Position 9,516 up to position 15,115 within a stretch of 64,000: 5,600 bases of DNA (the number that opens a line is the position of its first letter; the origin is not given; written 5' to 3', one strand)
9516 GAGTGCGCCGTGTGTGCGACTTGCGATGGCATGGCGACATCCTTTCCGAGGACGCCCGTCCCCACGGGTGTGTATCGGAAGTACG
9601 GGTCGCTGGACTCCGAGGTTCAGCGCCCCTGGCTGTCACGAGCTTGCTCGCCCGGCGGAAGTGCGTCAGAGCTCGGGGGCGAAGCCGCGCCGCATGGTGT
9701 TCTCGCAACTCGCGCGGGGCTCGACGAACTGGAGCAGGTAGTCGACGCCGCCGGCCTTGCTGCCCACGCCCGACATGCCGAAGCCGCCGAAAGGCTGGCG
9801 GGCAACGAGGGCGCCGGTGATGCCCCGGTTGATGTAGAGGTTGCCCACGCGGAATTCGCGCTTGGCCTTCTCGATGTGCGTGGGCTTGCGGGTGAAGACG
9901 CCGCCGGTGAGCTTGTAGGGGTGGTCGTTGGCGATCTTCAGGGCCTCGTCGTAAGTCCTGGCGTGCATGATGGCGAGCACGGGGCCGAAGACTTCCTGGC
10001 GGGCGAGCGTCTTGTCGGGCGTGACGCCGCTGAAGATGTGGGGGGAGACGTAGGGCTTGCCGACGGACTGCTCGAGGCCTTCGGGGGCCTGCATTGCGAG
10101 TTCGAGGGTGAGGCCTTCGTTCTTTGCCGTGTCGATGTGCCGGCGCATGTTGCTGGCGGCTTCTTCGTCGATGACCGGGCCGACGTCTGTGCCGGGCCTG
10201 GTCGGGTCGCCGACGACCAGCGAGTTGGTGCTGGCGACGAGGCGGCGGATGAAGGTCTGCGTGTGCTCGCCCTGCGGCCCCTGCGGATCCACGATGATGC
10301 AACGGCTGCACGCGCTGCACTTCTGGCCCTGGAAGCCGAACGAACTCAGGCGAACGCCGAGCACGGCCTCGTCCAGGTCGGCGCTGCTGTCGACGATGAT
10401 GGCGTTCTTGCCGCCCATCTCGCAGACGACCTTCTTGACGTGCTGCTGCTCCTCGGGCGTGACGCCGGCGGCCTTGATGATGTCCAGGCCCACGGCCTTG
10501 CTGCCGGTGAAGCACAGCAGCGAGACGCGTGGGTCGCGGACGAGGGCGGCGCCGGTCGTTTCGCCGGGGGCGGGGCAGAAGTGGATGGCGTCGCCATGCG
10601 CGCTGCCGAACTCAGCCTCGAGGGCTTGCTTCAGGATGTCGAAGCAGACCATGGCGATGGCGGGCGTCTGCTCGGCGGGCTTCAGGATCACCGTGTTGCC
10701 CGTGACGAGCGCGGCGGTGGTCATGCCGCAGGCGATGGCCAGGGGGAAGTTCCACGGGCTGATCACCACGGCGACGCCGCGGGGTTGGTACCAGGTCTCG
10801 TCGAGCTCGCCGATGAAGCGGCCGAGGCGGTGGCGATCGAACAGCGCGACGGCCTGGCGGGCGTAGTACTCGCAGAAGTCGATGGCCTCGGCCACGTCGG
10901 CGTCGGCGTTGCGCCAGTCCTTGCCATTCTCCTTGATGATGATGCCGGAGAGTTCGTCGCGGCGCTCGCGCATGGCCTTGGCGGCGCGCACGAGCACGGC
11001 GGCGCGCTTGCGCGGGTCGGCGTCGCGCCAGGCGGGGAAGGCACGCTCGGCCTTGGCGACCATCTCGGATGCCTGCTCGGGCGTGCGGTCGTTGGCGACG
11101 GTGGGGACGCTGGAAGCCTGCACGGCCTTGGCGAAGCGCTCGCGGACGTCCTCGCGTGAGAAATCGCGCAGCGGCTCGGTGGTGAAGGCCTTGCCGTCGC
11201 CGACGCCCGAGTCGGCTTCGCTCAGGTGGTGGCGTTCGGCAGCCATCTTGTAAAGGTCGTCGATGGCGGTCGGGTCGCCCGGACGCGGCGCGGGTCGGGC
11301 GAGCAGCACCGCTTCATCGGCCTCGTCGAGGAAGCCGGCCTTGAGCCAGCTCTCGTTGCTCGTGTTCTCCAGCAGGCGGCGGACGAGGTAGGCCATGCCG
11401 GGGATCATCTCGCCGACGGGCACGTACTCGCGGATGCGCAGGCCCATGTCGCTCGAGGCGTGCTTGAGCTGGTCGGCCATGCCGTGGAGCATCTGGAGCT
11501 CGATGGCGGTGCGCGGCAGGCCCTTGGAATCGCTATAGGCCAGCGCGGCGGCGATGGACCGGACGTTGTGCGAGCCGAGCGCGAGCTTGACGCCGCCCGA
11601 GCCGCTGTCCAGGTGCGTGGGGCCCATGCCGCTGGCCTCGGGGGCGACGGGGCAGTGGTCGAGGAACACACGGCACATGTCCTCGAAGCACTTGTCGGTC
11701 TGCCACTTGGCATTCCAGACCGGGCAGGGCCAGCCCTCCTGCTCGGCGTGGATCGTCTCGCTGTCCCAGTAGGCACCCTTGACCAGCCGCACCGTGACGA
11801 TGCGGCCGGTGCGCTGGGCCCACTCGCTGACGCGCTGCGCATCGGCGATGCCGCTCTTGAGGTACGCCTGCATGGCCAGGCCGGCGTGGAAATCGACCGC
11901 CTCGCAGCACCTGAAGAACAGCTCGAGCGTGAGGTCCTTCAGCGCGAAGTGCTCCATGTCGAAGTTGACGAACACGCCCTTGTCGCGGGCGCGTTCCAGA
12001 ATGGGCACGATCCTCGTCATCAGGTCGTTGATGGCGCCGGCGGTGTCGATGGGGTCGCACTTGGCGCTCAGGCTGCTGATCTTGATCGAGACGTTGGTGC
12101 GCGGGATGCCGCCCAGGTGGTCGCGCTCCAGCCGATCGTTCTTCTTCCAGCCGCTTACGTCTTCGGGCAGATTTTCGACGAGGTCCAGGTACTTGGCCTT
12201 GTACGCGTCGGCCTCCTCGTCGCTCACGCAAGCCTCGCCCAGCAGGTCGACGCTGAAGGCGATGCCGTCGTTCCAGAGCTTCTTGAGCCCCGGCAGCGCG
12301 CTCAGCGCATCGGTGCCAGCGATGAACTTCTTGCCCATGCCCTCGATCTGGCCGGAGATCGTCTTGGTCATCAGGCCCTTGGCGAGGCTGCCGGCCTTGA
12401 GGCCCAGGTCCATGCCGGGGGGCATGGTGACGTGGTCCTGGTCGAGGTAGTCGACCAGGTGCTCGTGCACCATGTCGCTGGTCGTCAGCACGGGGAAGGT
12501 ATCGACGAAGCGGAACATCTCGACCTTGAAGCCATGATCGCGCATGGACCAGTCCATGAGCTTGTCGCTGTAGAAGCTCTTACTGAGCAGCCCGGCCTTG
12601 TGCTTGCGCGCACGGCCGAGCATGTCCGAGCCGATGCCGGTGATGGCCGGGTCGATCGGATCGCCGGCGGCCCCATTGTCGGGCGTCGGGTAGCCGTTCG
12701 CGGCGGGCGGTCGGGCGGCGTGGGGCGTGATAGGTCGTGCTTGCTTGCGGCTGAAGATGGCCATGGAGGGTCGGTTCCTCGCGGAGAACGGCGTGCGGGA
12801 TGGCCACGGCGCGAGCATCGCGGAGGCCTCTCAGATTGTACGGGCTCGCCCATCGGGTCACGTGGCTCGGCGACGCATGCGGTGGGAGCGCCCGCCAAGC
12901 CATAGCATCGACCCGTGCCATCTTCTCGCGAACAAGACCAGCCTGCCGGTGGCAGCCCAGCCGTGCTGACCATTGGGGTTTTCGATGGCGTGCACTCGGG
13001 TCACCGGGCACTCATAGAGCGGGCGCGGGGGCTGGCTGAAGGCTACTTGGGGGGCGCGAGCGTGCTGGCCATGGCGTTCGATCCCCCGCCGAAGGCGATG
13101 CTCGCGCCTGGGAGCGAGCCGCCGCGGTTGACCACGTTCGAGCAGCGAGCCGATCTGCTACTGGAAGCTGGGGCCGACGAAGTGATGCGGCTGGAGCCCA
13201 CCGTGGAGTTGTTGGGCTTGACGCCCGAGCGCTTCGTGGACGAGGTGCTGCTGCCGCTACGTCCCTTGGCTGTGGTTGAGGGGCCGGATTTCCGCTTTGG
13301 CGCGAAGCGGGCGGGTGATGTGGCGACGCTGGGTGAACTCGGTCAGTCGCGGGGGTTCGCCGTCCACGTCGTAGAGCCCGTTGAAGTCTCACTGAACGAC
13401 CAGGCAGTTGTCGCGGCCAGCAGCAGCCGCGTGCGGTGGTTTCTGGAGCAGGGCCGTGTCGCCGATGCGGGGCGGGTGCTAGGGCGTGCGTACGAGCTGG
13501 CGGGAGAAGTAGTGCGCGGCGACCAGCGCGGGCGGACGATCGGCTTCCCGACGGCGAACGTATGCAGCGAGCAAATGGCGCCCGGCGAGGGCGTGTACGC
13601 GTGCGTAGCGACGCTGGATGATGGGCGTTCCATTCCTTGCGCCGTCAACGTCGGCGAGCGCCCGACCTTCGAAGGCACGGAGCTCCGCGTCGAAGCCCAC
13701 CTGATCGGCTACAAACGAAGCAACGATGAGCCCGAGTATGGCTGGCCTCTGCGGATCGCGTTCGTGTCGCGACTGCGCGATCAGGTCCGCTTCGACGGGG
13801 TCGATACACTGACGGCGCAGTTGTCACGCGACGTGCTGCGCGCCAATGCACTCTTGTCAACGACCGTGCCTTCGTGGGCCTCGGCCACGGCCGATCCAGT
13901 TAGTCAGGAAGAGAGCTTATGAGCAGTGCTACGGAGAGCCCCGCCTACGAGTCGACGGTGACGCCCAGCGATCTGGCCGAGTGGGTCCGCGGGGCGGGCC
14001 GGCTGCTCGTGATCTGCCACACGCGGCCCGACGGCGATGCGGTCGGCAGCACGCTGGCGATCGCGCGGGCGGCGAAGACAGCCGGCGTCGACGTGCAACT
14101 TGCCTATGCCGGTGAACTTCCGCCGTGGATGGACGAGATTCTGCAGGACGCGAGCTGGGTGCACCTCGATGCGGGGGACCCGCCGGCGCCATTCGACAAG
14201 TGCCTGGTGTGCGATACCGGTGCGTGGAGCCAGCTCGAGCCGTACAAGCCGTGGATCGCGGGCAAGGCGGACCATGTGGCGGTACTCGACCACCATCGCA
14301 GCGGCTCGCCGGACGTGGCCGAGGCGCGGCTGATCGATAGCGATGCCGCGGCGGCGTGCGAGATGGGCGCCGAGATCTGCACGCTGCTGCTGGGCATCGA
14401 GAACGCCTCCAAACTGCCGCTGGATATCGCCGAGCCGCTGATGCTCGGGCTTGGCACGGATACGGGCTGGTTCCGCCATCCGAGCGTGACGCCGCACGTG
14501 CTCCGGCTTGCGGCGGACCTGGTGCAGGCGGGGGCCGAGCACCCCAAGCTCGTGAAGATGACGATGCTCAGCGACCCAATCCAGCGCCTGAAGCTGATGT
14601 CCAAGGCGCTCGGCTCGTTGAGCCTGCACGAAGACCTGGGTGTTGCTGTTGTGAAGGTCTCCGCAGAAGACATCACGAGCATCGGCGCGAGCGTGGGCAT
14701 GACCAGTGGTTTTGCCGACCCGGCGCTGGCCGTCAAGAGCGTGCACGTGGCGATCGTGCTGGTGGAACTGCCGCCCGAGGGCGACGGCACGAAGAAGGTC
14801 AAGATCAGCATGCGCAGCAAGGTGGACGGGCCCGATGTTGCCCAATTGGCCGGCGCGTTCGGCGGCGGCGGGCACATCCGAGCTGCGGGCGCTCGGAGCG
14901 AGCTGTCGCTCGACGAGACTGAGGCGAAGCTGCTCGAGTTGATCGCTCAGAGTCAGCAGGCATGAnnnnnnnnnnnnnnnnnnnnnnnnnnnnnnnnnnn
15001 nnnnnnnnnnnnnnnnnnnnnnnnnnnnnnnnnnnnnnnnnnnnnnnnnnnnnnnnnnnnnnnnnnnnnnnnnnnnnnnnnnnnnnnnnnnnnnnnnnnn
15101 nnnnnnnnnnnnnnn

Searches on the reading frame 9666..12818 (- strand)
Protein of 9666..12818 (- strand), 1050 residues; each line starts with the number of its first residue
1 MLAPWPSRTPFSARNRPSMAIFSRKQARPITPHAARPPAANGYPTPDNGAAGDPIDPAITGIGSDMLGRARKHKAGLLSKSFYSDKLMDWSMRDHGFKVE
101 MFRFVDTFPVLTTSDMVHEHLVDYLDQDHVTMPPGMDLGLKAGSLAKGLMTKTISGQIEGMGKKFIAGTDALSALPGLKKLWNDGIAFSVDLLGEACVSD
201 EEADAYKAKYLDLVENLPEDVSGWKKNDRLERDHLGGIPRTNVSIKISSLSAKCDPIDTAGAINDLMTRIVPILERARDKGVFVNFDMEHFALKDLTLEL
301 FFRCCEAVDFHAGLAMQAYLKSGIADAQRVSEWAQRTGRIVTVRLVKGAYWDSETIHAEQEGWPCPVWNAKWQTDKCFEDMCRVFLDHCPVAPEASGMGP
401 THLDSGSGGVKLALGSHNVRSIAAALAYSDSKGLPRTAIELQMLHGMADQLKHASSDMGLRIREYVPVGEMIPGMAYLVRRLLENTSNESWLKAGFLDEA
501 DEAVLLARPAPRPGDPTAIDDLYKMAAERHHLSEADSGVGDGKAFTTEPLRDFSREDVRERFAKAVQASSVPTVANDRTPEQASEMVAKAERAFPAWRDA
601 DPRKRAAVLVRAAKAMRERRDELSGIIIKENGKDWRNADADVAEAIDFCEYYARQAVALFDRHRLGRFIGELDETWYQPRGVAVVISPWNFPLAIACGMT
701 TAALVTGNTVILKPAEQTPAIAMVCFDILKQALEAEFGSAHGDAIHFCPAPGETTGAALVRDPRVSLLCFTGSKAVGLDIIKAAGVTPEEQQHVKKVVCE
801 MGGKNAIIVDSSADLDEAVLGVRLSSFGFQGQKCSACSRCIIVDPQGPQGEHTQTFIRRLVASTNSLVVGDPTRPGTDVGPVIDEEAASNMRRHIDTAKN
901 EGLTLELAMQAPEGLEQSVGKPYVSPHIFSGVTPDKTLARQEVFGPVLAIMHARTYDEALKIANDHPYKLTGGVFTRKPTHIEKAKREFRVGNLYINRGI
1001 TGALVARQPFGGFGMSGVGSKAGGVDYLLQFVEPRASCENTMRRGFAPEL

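Call 11: search_protein_families(library=pfam, proteins=[window:9666-12818:-], max_evalue=0.001)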
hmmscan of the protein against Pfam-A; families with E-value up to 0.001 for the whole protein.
window:9666-12818:- (1050 aa): 3 families
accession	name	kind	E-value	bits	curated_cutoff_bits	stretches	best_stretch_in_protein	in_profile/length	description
PF00171.27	Aldedh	-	1.1e-123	413.7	23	1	576-1034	24-458/461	Aldehyde dehydrogenase family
PF01619.24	Pro_dh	-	8.4e-81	272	27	1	178-493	5-277/278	Proline dehydrogenase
PF18083.6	PutA_N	-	4.6e-22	78.6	25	1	57-165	2-113/113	Proline utilization A N-terminal domain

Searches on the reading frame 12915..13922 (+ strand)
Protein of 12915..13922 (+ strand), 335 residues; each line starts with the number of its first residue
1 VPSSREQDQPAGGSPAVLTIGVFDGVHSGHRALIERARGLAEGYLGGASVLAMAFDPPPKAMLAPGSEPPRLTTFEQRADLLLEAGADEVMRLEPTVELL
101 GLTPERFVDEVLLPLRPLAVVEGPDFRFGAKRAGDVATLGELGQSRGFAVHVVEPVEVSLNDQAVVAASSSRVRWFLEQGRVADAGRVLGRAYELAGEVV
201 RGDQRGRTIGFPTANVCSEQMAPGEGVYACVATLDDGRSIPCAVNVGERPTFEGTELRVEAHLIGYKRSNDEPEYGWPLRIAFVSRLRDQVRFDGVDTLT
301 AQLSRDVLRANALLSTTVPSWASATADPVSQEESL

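Call 51: search_protein_families(library=pfam, proteins=[window:12915-13922:+], max_evalue=0.001)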
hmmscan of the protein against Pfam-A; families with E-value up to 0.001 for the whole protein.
window:12915-13922:+ (335 aa): 3 families
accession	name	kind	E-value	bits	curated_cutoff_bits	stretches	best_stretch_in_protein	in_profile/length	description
PF06574.18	FAD_syn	-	1.1e-34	120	27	1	14-158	6-149/158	FAD synthetase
PF01687.23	Flavokinase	-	2.1e-34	118.8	19.6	1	189-313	1-123/124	Riboflavin kinase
PF01467.32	CTP_transf_like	-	0.00048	20.8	21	1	18-96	1-69/133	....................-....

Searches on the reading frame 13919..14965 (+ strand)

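Call 10: search_protein_families(library=pfam, proteins=[window:13919-14965:+], max_evalue=0.001)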
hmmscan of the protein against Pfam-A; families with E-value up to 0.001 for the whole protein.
window:13919-14965:+ (348 aa): 2 families
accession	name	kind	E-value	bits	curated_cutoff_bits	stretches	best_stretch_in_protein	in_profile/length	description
PF01368.27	DHH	-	8.9e-14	52.3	28.1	1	29-177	2-124/125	DHH family, N-terminal domain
PF02272.25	DHHA1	-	1.5e-06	29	25.9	1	256-343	12-97/102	DHHA1 domain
